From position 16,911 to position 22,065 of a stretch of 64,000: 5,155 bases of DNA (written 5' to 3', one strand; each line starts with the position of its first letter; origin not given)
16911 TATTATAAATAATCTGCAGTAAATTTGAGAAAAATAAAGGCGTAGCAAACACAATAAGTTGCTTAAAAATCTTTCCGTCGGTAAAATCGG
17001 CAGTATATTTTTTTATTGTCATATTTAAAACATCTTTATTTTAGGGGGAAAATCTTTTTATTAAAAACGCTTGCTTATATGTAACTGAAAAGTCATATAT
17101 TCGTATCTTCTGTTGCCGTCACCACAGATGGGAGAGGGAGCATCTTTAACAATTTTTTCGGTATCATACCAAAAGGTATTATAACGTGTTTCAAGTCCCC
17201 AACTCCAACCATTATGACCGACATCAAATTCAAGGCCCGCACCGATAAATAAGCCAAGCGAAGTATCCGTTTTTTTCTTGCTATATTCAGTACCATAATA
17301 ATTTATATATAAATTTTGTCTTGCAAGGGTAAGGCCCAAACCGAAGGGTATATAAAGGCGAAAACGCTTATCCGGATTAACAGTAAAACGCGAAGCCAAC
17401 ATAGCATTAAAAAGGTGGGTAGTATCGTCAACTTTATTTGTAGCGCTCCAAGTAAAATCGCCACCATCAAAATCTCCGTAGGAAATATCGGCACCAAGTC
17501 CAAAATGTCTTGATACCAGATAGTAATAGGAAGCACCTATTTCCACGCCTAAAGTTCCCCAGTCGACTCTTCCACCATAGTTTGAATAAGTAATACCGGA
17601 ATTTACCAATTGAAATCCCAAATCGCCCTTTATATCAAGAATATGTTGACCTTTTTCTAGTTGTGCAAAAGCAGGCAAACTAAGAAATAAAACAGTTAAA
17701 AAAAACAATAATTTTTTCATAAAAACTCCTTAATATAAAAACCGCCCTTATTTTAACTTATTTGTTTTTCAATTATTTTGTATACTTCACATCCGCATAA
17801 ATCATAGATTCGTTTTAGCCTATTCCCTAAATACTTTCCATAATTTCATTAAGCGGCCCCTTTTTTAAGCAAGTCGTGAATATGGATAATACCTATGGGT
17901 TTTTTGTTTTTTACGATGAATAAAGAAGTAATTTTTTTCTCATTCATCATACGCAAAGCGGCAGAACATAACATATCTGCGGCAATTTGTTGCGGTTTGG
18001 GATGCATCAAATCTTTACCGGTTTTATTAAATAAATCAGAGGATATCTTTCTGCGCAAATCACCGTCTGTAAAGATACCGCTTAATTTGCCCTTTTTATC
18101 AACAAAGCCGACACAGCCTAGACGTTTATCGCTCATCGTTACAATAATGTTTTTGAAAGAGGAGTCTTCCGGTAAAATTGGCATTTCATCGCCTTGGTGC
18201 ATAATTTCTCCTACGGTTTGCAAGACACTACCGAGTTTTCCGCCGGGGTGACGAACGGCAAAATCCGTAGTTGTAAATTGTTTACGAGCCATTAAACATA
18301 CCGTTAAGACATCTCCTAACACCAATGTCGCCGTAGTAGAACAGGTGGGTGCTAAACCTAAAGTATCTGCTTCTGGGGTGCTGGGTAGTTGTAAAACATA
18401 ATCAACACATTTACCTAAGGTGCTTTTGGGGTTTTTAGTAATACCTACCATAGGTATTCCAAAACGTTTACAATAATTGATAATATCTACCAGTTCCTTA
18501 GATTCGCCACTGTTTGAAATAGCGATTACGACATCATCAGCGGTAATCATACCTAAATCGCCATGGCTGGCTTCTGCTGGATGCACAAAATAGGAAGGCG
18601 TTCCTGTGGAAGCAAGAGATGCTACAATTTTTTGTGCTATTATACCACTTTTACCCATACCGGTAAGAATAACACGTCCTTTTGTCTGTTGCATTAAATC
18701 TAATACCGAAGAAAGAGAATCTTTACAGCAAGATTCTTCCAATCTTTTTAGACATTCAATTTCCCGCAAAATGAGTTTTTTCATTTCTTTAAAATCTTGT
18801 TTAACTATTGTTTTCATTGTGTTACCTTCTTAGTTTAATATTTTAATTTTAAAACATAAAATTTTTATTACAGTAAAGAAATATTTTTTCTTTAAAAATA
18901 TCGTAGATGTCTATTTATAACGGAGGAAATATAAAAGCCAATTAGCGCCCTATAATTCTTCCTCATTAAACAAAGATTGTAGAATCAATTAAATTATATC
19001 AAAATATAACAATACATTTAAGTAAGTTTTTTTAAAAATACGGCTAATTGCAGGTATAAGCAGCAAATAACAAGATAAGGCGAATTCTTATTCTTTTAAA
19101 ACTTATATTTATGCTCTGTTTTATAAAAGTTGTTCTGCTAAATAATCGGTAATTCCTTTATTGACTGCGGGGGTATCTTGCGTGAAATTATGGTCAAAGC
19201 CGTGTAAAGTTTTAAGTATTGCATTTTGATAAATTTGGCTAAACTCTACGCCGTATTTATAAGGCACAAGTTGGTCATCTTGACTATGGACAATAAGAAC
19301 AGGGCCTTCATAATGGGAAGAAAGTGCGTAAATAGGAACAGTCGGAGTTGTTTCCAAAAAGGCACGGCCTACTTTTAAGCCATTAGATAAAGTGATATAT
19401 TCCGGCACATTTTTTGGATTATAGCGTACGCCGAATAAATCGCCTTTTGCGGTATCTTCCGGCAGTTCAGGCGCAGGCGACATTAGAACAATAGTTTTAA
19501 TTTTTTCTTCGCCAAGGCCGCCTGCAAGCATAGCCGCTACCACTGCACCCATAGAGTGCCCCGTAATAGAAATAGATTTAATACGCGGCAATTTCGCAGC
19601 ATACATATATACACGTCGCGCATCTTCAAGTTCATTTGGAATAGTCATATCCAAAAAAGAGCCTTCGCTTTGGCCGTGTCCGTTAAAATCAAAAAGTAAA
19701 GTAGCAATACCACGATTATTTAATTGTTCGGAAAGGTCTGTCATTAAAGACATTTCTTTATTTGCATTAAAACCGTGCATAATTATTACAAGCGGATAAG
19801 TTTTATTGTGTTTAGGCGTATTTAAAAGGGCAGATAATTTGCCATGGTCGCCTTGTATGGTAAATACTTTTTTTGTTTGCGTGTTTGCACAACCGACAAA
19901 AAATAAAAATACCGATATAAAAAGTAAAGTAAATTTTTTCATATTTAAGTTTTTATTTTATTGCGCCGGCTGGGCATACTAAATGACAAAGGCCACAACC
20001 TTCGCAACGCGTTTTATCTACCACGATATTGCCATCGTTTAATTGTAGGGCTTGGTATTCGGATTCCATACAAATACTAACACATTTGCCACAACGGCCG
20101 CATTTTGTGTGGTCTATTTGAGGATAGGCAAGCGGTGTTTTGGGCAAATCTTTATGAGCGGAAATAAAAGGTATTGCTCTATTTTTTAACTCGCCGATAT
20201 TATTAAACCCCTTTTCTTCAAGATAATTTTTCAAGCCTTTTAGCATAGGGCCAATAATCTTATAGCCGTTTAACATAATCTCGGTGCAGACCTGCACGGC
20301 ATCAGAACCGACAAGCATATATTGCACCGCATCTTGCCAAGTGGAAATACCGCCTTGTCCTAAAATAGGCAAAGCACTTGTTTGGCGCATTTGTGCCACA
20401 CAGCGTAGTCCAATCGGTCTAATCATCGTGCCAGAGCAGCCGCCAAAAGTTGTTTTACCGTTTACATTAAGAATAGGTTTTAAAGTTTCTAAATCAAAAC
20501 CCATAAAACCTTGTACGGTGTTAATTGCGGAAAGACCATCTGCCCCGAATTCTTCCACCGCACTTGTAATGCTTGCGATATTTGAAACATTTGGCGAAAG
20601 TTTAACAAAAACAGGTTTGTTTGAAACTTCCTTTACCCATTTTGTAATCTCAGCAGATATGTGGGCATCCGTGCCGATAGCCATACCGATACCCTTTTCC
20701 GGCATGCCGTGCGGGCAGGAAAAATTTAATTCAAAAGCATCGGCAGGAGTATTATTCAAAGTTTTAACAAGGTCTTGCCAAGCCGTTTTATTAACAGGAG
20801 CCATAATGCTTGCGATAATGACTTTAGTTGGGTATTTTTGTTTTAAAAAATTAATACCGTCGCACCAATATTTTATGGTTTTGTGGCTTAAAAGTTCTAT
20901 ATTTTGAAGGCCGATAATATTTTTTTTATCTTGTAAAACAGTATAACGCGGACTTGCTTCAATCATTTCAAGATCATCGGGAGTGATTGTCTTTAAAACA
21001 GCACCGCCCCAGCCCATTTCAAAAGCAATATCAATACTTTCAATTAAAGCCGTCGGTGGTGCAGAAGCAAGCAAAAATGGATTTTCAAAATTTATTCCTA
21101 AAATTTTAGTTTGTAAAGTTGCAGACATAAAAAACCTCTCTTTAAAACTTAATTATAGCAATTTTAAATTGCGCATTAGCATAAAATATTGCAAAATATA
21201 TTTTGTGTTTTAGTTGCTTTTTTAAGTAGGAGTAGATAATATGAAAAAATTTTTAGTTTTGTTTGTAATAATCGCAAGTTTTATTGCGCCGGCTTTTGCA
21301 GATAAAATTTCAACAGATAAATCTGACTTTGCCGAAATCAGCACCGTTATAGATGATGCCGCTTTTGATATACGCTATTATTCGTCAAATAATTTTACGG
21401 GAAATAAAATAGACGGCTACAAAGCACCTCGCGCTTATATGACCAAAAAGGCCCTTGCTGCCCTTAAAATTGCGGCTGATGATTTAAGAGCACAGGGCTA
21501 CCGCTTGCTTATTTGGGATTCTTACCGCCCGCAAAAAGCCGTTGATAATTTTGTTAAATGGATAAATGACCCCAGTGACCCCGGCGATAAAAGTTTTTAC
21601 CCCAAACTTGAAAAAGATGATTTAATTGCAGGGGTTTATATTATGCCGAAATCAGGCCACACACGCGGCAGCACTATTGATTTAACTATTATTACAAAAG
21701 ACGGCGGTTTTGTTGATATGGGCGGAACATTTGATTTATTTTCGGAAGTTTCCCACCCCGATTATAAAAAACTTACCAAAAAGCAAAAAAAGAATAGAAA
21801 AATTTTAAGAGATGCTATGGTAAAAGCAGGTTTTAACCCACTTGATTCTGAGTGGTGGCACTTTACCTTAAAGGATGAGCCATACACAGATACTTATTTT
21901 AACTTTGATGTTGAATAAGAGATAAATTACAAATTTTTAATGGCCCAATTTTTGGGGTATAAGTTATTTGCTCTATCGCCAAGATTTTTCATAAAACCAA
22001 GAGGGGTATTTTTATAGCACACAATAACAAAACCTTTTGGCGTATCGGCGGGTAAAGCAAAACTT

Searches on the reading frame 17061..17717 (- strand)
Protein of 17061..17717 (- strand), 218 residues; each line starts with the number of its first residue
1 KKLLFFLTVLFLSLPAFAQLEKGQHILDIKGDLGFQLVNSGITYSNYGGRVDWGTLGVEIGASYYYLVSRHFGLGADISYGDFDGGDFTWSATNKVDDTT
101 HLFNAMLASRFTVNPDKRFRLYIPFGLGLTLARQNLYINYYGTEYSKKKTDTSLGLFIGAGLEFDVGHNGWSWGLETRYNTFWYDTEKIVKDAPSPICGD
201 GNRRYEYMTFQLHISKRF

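Call 70: search_protein_families(library=pfam, proteins=[window:17061-17717:-], max_evalue=0.0001)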
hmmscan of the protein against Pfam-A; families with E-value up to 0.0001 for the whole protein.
window:17061-17717:- (218 aa): 1 family
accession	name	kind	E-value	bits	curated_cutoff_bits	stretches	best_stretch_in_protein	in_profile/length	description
PF13505.12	OMP_b-brl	-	3.4e-15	57.1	28.7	1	5-218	2-175/175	Outer membrane protein beta-barrel domain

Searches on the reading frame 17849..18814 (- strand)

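Call 70: search_protein_families(library=pfam, proteins=[window:17849-18814:-], max_evalue=0.0001)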
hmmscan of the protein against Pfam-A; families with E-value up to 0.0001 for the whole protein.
window:17849-18814:- (321 aa): 3 families
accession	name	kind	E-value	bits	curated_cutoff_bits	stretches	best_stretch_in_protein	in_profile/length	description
PF01380.27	SIS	-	5.5e-30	104.3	25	1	45-172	5-130/131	SIS domain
PF00571.33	CBS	-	4.8e-20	72.1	24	2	267-318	2-54/57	CBS domain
PF13580.11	SIS_2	-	5.1e-07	30.2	27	0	90-126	101-137/138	SIS domain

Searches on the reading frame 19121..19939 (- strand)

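Call 70: search_protein_families(library=pfam, proteins=[window:19121-19939:-], max_evalue=0.0001)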
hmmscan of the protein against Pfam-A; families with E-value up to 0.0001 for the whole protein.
window:19121-19939:- (272 aa): 9 families
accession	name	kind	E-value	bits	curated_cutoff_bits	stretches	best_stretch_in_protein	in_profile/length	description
PF12146.15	Hydrolase_4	-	2.5e-19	70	27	1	50-161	6-115/239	Serine aminopeptidase, S33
PF00561.26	Abhydrolase_1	-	5e-15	56.3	25.8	1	49-177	1-123/245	alpha/beta hydrolase fold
PF20408.4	Abhydrolase_11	-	2e-08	34.6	27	1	50-151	4-103/193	Alpha/beta hydrolase domain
PF12697.13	Abhydrolase_6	-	3e-08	35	26.3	1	51-196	1-132/217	Alpha/beta hydrolase family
PF02129.25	Peptidase_S15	-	1.1e-06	29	23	1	33-161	3-134/262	X-Pro dipeptidyl-peptidase (S15 family)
PF20434.5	BD-FAE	-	1.7e-06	28.2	26.8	0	42-235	7-213/215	BD-FAE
PF07819.20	PGAP1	-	3.1e-05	24.3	24.3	1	111-157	81-128/233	PGAP1-like alpha/beta domain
PF08386.16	Abhydrolase_4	-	3.4e-05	24.3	21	1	198-268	21-92/103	TAP-like protein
PF07224.18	Chlorophyllase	-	6.4e-05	22.3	26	1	35-153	29-148/301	Chlorophyllase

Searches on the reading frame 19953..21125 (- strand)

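Call 70: search_protein_families(library=pfam, proteins=[window:19953-21125:-], max_evalue=0.0001)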
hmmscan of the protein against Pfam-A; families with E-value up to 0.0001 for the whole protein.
window:19953-21125:- (390 aa): 8 families
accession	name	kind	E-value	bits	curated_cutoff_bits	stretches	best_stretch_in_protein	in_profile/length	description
PF01180.27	DHO_dh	-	2.1e-45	155.6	27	1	4-302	2-291/291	Dihydroorotate dehydrogenase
PF14697.11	Fer4_21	-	1.5e-10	41.4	35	1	336-389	2-57/59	4Fe-4S dicluster domain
PF12837.12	Fer4_6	-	1.6e-10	40.9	25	1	367-389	2-24/24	4Fe-4S binding domain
PF00037.32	Fer4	-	3.3e-10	39.8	21.1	1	367-390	1-24/24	4Fe-4S binding domain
PF12797.12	Fer4_2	-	3.6e-07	30.2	24.5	0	367-386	3-22/22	4Fe-4S binding domain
PF12838.12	Fer4_7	-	4.8e-07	30.6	27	1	341-388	1-52/52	4Fe-4S dicluster domain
PF13237.11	Fer4_10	-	5.7e-06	26.6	25.5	1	336-385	3-53/53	4Fe-4S dicluster domain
PF13187.11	Fer4_9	-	4.7e-05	23.8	27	0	341-389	1-52/52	4Fe-4S dicluster domain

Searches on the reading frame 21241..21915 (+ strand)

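Call 70: search_protein_families(library=pfam, proteins=[window:21241-21915:+], max_evalue=0.0001)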
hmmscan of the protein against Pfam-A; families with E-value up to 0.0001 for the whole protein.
window:21241-21915:+ (225 aa): 1 family
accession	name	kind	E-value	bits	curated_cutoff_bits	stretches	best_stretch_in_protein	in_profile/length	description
PF01427.22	Peptidase_M15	-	9e-45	153.3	27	1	28-224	3-198/199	D-ala-D-ala dipeptidase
